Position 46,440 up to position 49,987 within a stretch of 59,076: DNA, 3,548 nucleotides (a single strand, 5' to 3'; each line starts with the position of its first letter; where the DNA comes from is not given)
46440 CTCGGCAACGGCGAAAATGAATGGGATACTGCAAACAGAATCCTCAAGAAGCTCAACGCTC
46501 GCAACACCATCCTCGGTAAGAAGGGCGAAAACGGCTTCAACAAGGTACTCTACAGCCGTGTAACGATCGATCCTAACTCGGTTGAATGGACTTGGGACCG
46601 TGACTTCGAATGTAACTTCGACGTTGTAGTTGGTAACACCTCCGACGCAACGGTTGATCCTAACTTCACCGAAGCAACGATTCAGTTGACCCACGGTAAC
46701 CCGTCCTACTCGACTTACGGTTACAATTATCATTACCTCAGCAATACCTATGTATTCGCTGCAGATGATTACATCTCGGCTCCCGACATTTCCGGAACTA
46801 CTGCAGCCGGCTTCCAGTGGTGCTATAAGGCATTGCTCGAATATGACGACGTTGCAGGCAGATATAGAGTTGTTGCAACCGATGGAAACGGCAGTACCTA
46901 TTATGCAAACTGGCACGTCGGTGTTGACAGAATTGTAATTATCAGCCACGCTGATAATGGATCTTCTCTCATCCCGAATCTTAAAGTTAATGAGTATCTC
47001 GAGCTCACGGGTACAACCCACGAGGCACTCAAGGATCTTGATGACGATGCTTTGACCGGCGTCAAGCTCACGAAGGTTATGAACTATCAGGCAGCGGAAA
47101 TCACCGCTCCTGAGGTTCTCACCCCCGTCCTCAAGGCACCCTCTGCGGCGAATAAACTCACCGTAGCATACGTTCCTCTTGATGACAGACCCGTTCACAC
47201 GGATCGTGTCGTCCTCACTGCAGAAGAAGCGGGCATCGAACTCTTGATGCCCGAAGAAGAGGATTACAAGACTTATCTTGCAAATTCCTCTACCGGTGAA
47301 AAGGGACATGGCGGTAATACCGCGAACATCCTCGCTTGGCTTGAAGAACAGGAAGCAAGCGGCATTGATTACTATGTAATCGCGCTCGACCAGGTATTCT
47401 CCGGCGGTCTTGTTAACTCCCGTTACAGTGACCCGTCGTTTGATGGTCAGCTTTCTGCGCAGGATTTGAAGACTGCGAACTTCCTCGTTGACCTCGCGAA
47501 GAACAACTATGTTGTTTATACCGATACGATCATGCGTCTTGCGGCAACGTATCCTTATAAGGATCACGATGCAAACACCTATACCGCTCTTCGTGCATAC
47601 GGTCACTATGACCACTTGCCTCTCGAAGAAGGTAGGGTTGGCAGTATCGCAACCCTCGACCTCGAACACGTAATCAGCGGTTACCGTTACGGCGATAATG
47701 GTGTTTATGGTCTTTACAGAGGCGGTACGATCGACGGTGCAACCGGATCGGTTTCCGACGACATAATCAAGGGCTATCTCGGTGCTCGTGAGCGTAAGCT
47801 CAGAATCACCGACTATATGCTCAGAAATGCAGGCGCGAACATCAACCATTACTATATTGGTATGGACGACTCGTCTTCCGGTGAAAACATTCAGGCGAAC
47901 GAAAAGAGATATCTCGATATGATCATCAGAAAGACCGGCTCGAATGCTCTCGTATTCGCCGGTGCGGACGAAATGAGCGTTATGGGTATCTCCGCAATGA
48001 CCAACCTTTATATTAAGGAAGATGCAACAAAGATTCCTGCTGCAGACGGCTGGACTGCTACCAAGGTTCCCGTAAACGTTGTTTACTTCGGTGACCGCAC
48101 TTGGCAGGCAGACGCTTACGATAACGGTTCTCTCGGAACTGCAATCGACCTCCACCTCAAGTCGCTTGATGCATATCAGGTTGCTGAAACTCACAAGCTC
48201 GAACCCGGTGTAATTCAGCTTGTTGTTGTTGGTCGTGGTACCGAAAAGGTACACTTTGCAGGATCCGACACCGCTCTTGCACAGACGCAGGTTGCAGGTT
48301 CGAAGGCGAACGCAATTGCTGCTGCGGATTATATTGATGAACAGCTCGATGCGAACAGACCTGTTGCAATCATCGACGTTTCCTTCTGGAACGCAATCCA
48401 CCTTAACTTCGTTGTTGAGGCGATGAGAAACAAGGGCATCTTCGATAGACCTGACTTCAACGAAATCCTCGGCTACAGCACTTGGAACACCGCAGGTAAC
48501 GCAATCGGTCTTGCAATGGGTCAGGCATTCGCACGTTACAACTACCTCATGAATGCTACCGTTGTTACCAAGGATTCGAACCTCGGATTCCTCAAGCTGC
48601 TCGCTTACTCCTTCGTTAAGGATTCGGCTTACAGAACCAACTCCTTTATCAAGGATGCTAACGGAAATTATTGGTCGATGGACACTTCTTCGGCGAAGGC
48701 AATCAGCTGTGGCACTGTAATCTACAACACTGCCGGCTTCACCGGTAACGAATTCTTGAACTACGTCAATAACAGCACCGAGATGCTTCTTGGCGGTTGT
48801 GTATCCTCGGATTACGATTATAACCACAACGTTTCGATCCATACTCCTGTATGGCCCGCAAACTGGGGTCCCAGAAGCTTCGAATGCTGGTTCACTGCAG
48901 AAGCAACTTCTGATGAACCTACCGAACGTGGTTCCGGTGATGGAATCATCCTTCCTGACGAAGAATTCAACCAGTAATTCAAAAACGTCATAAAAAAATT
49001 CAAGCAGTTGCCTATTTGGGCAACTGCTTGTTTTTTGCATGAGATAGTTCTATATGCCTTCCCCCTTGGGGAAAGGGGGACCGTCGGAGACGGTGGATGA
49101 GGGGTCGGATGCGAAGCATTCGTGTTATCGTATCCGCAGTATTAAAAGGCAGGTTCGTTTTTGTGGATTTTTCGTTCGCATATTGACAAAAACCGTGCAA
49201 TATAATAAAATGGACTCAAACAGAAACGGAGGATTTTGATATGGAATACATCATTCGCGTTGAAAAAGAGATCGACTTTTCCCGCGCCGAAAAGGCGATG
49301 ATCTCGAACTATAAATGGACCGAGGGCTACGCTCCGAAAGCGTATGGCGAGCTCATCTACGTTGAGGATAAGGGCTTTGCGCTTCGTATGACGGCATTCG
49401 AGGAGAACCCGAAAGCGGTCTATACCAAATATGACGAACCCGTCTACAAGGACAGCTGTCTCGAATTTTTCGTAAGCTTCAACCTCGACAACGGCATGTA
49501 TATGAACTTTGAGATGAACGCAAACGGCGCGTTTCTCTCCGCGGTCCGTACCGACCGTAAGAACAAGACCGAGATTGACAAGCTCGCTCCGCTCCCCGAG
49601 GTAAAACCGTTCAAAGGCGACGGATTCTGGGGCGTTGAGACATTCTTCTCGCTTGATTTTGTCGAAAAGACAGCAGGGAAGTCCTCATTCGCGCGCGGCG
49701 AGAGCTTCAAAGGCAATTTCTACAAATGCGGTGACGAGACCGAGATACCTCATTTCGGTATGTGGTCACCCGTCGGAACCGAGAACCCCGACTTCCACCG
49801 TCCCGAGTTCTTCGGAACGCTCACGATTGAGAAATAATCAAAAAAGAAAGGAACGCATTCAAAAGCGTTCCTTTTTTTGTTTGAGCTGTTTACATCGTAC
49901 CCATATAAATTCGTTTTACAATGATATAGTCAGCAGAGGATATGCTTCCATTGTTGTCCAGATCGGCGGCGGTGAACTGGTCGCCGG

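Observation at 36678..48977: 12.3-kb single gene for a 4099-aa secreted mosaic protein with its own consensus promoter and strong terminator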

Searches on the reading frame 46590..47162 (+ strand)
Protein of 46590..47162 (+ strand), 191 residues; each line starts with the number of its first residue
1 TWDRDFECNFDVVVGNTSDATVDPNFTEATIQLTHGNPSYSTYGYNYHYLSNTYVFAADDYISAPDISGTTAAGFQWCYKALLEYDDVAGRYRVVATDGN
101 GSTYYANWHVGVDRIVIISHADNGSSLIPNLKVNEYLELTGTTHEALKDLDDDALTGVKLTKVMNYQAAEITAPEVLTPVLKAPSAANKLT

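Call 15: search_protein_families(library=pfam, proteins=[window:46590-47162:+], max_evalue=10)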
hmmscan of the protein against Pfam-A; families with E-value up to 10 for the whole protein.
window:46590-47162:+ (191 aa): 0 families

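Call 56: search_protein_representatives(alignment_id=A4)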
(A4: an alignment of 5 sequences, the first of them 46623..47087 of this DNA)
Query: 5 sequences, 149 profile positions. Proteins with E-value up to 0.001 (for the whole library): 20; up to 1e-10: 9; up to 1e-30: 2. The best 20 are listed.
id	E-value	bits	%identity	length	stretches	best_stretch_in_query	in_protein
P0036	6.8e-47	175.4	-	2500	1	21-148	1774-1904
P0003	4.7e-41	156.4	-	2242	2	18-149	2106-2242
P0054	1.6e-23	99.5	-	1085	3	53-134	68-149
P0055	5.1e-21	91.4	-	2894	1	23-140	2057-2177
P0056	1.9e-16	76.6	-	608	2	6-125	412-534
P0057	4.4e-15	72.2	-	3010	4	55-137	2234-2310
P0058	7.5e-14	68.1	-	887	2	44-136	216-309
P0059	4.7e-13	65.6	-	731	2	34-137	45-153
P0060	4.5e-12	62.4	-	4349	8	42-138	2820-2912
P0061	2.4e-10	56.7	-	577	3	49-138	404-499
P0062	1.5e-09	54.2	-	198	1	51-134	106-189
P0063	1.5e-05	41.2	-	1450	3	14-124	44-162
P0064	1.7e-05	41.0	-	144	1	23-116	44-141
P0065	2.7e-05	40.4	-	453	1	45-120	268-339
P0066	4.7e-05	39.6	-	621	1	32-146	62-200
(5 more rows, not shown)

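Call 68: search_solved_structures(query=A4, max_evalue=10)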
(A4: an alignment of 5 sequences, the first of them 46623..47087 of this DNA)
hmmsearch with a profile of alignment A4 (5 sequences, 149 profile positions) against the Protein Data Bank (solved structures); distinct sequences matched with E-value up to 10: 9.
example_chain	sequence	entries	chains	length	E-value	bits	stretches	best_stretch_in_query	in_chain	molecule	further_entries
9dxi_A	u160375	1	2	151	0.16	15.1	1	52-93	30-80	Fatty acid-binding protein homolog 3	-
7bwy_A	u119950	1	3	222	0.8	12.8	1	31-132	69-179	Ice-binding protein isoform1a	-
7qzq_A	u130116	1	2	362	0.87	12.7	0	54-86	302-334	Kelch repeat and BTB domain-containing protein 12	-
7bwx_A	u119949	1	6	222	0.88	12.7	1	31-132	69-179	Ice-binding protein isoform1a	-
1cqv_A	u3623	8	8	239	2.9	11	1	7-88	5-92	PROTEIN (STAPHYLOCOCCAL ENTEROTOXIN C2) | ENTEROTOXIN TYPE C-2 | STAPHYLOCOCCAL ENTEROTOXIN C2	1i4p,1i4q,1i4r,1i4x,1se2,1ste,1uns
9xzx_A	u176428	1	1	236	4.3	10.5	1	8-88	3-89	Enterotoxin type C-2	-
3bvm_A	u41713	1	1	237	8.9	9.4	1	23-96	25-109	Enterotoxin type C-3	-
2aq2_B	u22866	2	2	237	9.6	9.3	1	23-96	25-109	Enterotoxin type C-3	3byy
3bvz_A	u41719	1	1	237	9.9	9.3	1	23-96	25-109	Enterotoxin type C-3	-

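Call 76: search_protein_families(library=pfam, alignment_id=A7, max_evalue=0.001)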
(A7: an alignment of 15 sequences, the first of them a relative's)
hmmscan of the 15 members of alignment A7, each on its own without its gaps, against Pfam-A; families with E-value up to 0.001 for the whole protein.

A. member 1, P0055 (2894 aa): 2 families
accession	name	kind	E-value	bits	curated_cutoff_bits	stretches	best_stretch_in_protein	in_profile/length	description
PF13552.11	DUF4127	-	2e-110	370.1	27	2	2210-2749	1-488/489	Protein of unknown function (DUF4127)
PF25708.1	Phage_T7_Gp5_9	-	0.00026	21.3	24.5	0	1559-1571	20-32/46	Phage T7 gp5.9 RecBCD inhibitor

B. families by the number of members that match (of 15 scanned): 4 families
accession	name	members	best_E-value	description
PF13552.11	DUF4127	9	2e-110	Protein of unknown function (DUF4127)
PF05257.22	CHAP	1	1.4e-07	CHAP domain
PF00754.31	F5_F8_type_C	1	2.7e-06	F5/8 type C domain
PF25708.1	Phage_T7_Gp5_9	1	0.00026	Phage T7 gp5.9 RecBCD inhibitor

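Call 77: search_protein_families(library=pfam, proteins=[P0060, P0057], max_evalue=0.01)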
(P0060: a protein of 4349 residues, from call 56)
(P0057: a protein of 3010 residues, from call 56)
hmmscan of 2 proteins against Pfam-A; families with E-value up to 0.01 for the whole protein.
P0060 (4349 aa): 2 families
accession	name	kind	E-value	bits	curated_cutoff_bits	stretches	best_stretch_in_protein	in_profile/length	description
PF13552.11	DUF4127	-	2.9e-47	161.8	27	1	3771-4253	1-417/489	Protein of unknown function (DUF4127)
PF05257.22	CHAP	-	1.4e-07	32.4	26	1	2431-2550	3-81/81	CHAP domain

P0057 (3010 aa): 1 family
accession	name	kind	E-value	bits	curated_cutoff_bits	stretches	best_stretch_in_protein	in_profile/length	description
PF13552.11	DUF4127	-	2.4e-100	336.8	27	2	2346-2862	1-488/489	Protein of unknown function (DUF4127)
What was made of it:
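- On Peptidoglycan hydrolases, endolysins and autolysins: CHAP is present only in relative P0060 (call 77).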

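Call 92: search_protein_families(library=pfam, alignment_id=A8, max_evalue=0.001)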
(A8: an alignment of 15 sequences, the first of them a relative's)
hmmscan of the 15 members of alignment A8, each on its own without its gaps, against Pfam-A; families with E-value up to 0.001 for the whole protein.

A. member 1, P0054 (1085 aa): 1 family
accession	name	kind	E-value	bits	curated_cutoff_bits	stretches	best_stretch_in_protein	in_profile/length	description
PF04203.18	Sortase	-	2.7e-09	37.3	26.6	0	262-322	29-89/125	Sortase domain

B. families by the number of members that match (of 15 scanned): 13 families
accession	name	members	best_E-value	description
PF00404.24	Dockerin_1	6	2.2e-12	Dockerin type I domain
PF00754.31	F5_F8_type_C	5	7e-18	F5/8 type C domain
PF22633.2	F5_F8_type_C_2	2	6.6e-18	NedA-like, galactose-binding domain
PF00963.24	Cohesin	2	2.2e-15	Cohesin domain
PF09479.16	Flg_new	1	2.2e-102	Listeria-Bacteroides repeat domain (List_Bact_rpt)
PF13552.11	DUF4127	1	2.6e-51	Protein of unknown function (DUF4127)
PF18998.6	Flg_new_2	1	4e-33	Divergent InlB B-repeat domain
PF16042.10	DUF4794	1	5.6e-12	Domain of unknown function (DUF4794)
PF04203.18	Sortase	1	2.7e-09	Sortase domain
PF02597.26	ThiS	1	9.1e-07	ThiS family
PF01336.31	tRNA_anti-codon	1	0.00013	OB-fold nucleic acid binding domain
PF02824.27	TGS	1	0.00013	TGS domain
PF05887.16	Trypan_PARP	1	0.00024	Procyclic acidic repetitive protein (PARP)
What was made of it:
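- Outside the family it co-occurs with dockerin, cohesin, F5/8C and sortase domains, which points to an extracellular accessory module (call 92).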

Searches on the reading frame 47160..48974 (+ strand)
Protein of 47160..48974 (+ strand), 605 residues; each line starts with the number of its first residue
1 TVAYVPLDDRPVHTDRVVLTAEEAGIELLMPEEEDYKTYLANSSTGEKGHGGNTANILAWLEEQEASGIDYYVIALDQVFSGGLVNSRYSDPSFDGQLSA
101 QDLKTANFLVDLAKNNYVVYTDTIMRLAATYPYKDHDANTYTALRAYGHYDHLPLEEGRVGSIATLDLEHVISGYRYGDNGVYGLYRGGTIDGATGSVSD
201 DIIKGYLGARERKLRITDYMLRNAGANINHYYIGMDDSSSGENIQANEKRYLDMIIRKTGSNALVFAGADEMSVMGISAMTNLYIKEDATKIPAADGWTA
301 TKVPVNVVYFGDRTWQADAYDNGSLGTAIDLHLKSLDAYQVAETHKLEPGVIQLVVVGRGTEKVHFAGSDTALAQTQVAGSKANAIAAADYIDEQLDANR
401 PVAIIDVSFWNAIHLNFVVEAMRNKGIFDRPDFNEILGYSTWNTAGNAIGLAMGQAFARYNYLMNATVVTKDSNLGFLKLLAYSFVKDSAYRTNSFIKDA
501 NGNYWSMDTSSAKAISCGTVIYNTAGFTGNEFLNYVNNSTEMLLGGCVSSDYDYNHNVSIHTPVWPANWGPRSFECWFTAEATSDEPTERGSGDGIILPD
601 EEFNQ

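Call 88: search_protein_families(library=phrogs, proteins=[window:47160-48974:+], max_evalue=0.01)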
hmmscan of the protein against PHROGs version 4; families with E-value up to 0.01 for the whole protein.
window:47160-48974:+ (605 aa): 1 family
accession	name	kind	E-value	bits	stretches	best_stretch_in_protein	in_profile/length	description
phrog_20208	-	unknown function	9.8e-05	21.8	1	432-468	354-390/697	-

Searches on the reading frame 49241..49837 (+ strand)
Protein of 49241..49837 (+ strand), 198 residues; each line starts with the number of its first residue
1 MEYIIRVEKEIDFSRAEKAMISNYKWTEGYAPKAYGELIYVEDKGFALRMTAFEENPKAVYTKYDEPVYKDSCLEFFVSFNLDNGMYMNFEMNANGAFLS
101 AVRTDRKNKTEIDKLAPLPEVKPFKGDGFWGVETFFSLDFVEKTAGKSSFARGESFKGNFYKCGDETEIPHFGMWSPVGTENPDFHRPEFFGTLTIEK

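Call 13: search_protein_families(library=pfam, proteins=[window:49241-49837:+], max_evalue=0.001)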
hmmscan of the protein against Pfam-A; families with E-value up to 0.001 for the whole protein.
window:49241-49837:+ (198 aa): 1 family
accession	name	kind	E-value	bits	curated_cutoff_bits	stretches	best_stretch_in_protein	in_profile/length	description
PF16011.10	CBM9_2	-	2.5e-32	112.7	25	2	149-195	152-198/199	Carbohydrate-binding family 9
